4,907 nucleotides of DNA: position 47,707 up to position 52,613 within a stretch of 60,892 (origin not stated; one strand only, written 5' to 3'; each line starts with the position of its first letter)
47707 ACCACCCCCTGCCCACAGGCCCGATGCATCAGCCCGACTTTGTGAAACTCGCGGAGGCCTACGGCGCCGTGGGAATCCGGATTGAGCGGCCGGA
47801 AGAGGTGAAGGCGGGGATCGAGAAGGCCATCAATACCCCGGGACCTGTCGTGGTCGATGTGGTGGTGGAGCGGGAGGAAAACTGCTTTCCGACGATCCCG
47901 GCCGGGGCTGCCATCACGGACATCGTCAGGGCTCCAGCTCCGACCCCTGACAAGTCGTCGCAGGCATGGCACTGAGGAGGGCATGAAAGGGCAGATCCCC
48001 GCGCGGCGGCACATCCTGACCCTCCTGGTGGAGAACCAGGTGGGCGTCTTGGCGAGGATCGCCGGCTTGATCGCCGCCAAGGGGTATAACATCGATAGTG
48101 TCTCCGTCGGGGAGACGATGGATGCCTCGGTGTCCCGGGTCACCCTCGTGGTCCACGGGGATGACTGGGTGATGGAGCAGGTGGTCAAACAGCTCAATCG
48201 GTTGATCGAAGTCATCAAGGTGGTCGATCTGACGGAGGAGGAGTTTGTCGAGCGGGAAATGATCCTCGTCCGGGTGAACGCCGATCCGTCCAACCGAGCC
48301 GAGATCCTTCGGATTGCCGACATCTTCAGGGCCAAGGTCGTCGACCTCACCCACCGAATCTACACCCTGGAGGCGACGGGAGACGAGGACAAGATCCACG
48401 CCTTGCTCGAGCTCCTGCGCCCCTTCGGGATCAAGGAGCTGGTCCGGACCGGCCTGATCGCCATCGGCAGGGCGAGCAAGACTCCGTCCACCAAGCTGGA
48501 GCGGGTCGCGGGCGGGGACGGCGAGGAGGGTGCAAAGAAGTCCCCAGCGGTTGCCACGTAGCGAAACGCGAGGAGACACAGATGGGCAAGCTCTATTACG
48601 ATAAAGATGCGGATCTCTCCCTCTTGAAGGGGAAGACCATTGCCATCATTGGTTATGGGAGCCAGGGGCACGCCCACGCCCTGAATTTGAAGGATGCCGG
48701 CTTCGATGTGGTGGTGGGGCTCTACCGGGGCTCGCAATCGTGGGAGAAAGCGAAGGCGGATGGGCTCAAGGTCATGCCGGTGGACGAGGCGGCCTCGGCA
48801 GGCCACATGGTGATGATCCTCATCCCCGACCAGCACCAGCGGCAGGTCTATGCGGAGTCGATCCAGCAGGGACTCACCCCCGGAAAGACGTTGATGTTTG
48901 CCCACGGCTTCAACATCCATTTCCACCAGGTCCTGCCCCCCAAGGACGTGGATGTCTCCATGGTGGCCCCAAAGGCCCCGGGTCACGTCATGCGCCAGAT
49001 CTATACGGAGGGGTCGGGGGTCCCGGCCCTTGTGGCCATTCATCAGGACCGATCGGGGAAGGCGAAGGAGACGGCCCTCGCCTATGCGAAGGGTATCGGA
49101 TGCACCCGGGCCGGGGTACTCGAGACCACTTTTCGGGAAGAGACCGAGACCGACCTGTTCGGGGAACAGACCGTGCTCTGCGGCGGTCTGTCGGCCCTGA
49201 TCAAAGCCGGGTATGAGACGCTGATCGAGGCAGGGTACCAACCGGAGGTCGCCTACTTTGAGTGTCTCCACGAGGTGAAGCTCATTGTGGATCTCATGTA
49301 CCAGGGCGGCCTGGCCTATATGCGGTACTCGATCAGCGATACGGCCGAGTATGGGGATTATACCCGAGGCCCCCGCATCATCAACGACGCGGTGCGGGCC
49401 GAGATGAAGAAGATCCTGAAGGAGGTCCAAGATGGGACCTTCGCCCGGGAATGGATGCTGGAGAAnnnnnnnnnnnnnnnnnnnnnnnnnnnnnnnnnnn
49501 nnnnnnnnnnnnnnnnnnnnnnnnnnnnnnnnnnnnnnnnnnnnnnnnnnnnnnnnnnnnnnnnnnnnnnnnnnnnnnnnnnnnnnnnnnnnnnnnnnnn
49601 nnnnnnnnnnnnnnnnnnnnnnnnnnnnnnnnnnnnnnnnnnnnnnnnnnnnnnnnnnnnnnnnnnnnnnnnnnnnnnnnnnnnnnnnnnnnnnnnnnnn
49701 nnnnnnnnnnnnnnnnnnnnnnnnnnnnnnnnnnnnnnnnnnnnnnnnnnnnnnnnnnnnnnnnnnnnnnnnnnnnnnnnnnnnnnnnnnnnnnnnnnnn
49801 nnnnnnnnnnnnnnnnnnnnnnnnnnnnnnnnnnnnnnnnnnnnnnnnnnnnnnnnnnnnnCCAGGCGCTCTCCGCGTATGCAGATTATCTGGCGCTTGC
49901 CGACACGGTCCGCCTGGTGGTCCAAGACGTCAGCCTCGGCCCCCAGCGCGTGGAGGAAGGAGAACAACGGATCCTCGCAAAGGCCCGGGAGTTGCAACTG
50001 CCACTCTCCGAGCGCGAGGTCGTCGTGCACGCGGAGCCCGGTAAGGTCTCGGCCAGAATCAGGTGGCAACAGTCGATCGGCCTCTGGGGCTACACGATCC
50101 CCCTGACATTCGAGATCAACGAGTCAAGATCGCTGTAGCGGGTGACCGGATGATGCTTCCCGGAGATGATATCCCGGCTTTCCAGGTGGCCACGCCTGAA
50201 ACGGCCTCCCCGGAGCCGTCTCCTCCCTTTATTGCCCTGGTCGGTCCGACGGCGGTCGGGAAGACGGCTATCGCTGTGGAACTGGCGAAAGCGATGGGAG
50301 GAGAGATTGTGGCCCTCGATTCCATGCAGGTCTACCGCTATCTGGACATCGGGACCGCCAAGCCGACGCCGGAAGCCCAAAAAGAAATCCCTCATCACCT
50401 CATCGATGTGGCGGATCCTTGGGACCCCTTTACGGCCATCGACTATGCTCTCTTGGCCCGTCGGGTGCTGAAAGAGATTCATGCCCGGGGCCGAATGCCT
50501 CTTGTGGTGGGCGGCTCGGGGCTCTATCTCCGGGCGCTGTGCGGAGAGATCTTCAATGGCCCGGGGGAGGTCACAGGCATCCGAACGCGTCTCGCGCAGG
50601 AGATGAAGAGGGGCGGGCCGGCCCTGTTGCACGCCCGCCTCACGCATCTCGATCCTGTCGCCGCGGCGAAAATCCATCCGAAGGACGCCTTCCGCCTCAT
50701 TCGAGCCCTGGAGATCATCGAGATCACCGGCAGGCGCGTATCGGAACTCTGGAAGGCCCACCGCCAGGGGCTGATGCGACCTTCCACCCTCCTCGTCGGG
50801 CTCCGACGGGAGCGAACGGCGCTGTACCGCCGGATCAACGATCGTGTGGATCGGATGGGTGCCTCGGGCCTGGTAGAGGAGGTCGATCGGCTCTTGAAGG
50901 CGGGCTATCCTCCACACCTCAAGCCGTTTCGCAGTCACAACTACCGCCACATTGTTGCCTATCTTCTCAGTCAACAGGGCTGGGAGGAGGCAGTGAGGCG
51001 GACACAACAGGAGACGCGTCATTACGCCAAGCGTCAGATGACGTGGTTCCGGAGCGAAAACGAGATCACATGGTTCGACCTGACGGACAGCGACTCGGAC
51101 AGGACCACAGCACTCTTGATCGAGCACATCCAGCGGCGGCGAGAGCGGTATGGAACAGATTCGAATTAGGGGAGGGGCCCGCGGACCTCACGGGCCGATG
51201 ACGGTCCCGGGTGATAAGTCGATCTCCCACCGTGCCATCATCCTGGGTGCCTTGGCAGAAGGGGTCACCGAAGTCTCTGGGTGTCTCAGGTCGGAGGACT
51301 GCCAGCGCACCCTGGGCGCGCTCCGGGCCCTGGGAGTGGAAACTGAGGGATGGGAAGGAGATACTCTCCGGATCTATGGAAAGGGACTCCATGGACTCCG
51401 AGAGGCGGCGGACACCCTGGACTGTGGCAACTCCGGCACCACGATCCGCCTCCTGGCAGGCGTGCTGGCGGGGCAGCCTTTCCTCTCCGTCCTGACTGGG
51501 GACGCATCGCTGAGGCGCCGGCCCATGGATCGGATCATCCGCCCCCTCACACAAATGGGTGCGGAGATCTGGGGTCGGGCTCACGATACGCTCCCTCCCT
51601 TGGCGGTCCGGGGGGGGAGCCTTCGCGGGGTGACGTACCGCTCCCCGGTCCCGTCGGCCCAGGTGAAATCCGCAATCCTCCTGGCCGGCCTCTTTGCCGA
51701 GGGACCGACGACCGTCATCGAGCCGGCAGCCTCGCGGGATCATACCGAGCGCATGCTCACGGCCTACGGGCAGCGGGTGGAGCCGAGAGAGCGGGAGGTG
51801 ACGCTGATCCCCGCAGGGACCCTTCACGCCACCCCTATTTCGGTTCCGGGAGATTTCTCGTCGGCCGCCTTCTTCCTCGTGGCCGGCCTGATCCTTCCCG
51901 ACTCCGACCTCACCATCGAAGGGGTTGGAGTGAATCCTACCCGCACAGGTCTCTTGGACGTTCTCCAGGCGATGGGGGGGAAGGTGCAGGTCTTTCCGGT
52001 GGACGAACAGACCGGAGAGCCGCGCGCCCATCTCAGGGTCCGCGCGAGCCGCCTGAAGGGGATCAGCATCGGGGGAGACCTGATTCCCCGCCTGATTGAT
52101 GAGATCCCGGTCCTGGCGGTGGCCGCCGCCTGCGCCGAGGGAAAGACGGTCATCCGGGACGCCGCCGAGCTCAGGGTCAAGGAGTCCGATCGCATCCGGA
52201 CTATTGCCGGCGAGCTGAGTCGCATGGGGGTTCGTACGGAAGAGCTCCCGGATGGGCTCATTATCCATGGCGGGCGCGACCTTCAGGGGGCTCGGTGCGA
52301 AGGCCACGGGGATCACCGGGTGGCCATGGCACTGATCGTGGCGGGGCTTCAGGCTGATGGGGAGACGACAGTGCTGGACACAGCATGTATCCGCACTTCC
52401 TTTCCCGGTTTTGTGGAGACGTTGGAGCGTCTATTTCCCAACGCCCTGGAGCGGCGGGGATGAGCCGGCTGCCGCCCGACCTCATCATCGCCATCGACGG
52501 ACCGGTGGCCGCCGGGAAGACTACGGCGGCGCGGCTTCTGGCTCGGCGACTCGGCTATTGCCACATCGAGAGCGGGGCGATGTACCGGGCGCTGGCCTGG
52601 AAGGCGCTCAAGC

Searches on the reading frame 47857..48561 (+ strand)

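Call 26: search_protein_families(library=pfam, proteins=[window:47857-48561:+], max_evalue=0.00001)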
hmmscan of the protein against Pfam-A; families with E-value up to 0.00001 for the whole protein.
window:47857-48561:+ (234 aa): 4 families
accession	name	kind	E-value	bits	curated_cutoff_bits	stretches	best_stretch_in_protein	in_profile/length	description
PF10369.15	ALS_ss_C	-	8.9e-31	106.2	23.2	1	133-205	1-73/74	Small subunit of acetolactate synthase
PF22629.2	ACT_AHAS_ss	-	5.6e-22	78.1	27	1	54-121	1-67/67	AHAS small subunit-like ACT domain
PF13710.12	ACT_5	-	2.3e-13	50.2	27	1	61-122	2-62/62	ACT domain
PF01842.31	ACT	-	1.7e-12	47.3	27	1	52-117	1-65/66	ACT domain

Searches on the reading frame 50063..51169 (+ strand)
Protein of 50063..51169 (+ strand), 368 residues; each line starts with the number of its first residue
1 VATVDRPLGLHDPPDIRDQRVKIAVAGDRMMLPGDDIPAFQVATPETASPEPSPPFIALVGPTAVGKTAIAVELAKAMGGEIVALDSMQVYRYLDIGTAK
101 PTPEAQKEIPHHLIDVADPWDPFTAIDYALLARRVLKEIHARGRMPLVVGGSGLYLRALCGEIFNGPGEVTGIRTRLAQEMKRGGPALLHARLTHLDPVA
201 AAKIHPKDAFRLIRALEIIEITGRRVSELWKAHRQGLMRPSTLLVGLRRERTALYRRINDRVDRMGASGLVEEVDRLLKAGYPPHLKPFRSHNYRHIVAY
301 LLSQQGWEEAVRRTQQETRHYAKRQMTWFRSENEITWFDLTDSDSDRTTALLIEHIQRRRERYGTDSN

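Call 27: search_protein_families(library=pfam, proteins=[window:50063-51169:+], max_evalue=0.00001)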
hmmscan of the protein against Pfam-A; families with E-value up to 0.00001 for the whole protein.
window:50063-51169:+ (368 aa): 2 families
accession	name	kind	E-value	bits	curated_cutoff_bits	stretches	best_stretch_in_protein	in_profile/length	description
PF01715.23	IPPT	-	3.8e-80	269.5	23.6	1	89-331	1-242/243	IPP transferase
PF01745.22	IPT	-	1.7e-08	34.6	20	1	58-105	5-52/233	Isopentenyl transferase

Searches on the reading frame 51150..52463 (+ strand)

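Call 27: search_protein_families(library=pfam, proteins=[window:51150-52463:+], max_evalue=0.00001)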
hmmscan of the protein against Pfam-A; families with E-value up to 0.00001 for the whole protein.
window:51150-52463:+ (437 aa): 1 family
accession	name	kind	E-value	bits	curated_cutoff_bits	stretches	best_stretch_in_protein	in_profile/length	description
PF00275.25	EPSP_synthase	-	1.7e-125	419.5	22.8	1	15-425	9-417/417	EPSP synthase (3-phosphoshikimate 1-carboxyvinyltransferase)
